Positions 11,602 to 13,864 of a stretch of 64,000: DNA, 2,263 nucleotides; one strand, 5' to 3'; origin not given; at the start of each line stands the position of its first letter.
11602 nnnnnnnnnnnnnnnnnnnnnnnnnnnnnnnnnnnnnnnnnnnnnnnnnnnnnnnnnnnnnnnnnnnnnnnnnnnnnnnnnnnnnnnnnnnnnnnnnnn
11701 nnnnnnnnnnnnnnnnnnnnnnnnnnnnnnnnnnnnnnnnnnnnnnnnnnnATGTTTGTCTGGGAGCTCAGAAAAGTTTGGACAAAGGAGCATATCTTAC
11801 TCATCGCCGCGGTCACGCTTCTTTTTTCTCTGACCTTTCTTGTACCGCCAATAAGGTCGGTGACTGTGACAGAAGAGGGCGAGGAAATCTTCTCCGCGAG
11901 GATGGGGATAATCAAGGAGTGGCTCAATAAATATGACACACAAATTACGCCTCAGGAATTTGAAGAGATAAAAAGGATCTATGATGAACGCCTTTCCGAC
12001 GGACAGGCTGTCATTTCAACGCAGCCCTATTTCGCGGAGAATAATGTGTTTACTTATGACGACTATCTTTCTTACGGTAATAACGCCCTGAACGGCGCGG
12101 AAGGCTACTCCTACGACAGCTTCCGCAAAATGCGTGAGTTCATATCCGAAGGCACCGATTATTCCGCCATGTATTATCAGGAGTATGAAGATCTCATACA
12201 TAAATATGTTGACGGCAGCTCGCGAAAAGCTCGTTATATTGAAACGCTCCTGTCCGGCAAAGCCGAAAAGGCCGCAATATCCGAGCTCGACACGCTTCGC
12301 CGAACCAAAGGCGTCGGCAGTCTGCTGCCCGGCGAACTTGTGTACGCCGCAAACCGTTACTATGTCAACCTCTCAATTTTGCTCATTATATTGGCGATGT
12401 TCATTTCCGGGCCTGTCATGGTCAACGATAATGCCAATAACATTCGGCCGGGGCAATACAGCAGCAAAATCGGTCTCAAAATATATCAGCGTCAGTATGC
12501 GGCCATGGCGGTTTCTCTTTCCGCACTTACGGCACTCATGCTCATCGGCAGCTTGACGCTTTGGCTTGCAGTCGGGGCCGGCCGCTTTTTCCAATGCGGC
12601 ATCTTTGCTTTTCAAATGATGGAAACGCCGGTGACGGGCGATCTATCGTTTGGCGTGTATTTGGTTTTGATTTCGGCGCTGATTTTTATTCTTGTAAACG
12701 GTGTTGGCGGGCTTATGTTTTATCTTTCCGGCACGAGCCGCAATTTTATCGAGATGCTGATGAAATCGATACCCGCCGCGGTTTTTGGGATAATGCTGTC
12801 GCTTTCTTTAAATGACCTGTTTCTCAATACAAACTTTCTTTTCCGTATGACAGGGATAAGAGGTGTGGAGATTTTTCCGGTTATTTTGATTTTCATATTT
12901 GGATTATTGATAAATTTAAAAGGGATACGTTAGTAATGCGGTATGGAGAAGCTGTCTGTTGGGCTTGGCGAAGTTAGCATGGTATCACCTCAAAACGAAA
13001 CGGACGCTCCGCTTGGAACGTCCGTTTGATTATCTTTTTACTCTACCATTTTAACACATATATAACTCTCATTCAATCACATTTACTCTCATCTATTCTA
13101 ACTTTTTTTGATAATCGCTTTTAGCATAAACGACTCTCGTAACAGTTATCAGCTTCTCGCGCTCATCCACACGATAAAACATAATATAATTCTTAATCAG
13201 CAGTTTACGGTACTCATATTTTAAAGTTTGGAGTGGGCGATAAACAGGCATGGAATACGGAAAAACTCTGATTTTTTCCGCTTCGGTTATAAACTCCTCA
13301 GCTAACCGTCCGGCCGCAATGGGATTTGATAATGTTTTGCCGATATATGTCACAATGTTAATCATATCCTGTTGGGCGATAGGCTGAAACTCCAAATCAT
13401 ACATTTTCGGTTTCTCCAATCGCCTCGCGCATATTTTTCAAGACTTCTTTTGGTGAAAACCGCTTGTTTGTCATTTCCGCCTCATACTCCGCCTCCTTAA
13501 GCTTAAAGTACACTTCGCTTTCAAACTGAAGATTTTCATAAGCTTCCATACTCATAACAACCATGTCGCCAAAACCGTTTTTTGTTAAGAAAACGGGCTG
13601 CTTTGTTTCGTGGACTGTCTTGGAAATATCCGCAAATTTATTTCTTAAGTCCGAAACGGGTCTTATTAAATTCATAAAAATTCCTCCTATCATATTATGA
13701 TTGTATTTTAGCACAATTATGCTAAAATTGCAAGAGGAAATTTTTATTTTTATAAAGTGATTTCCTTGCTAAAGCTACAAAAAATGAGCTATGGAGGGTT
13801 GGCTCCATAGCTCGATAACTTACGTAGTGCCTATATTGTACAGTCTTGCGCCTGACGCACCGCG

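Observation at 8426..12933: ECF sigma factor operon with a polytopic candidate anti-sigma and an ABC ATPase plus two large membrane proteins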

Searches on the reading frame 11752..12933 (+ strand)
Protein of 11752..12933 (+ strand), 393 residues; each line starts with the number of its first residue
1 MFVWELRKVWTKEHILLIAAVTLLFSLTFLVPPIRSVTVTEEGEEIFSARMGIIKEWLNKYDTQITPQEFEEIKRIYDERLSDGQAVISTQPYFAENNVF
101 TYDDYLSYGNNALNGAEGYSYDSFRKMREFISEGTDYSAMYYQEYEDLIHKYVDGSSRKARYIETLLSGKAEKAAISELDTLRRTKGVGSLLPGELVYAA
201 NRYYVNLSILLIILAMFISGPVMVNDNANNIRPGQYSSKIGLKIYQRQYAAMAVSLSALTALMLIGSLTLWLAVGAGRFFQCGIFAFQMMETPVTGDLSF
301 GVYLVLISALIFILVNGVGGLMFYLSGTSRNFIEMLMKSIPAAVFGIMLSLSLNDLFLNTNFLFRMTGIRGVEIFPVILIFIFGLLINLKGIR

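Call 4: search_protein_families(library=pfam, proteins=[window:11752-12933:+], max_evalue=1)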
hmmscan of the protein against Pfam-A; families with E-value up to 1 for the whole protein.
window:11752-12933:+ (393 aa): 0 families

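Call 5: search_protein_families(library=ncbifam, proteins=[window:11752-12933:+], max_evalue=1)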
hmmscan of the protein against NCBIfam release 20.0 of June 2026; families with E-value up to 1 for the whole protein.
window:11752-12933:+ (393 aa): 2 families
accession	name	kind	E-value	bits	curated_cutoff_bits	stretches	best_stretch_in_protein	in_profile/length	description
NF033691.1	immunity_MafI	subfamily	0.043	13.6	31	1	53-78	39-64/67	MafI family immunity protein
NF009316.0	PRK12674.1-5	equivalog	0.26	11.1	122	1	184-223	44-84/121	Na+/H+ antiporter subunit G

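Call 32: search_solved_structures(query=A3, max_evalue=10)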
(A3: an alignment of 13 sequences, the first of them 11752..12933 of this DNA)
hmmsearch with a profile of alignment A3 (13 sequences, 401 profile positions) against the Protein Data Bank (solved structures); distinct sequences matched with E-value up to 10: 6.
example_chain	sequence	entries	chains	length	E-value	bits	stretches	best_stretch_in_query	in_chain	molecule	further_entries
27ag_A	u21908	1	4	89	0.0097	18.1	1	47-89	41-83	De novo designed miniprotein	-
27ah_A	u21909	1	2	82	0.028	16.6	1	47-87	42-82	De novo designed miniprotein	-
6q8y_z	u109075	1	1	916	0.43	12.6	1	38-144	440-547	5'-3' exoribonuclease 1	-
3ieg_A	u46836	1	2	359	1.7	10.6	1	56-168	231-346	DnaJ homolog subfamily C member 3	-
2y4t_A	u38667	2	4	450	8.5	8.4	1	56-170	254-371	DNAJ HOMOLOG SUBFAMILY C MEMBER 3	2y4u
2ap3_A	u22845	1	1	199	8.9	8.3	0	43-136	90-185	conserved hypothetical protein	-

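Call 82: search_protein_families(library=padloc, proteins=[window:11752-12933:+], max_evalue=0.01)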
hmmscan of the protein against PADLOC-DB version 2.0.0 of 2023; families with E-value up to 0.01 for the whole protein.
window:11752-12933:+ (393 aa): 0 families

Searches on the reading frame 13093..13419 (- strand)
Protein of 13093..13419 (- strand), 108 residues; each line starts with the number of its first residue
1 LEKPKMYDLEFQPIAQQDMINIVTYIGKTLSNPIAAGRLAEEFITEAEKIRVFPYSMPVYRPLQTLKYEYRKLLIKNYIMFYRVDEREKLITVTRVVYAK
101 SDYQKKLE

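Call 13: search_protein_families(library=pfam, proteins=[window:13093-13419:-], max_evalue=0.001)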
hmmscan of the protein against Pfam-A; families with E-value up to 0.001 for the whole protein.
window:13093-13419:- (108 aa): 1 family
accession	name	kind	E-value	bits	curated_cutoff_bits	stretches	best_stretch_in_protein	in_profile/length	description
PF05016.21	ParE_toxin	-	5.7e-10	40.1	23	1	10-103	2-89/89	ParE toxin of type II toxin-antitoxin system, parDE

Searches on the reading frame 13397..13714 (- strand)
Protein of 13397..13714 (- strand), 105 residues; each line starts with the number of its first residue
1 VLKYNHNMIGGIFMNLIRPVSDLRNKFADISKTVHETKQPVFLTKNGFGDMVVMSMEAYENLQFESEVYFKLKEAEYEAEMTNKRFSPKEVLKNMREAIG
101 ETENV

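Call 13: search_protein_families(library=pfam, proteins=[window:13397-13714:-], max_evalue=0.001)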
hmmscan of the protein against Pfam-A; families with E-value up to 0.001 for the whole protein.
window:13397-13714:- (105 aa): 1 family
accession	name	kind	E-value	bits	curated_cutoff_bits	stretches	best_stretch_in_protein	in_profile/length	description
PF02604.26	PhdYeFM_antitox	-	1.7e-10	41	29.8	1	17-63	3-49/74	Antitoxin Phd_YefM, type II toxin-antitoxin system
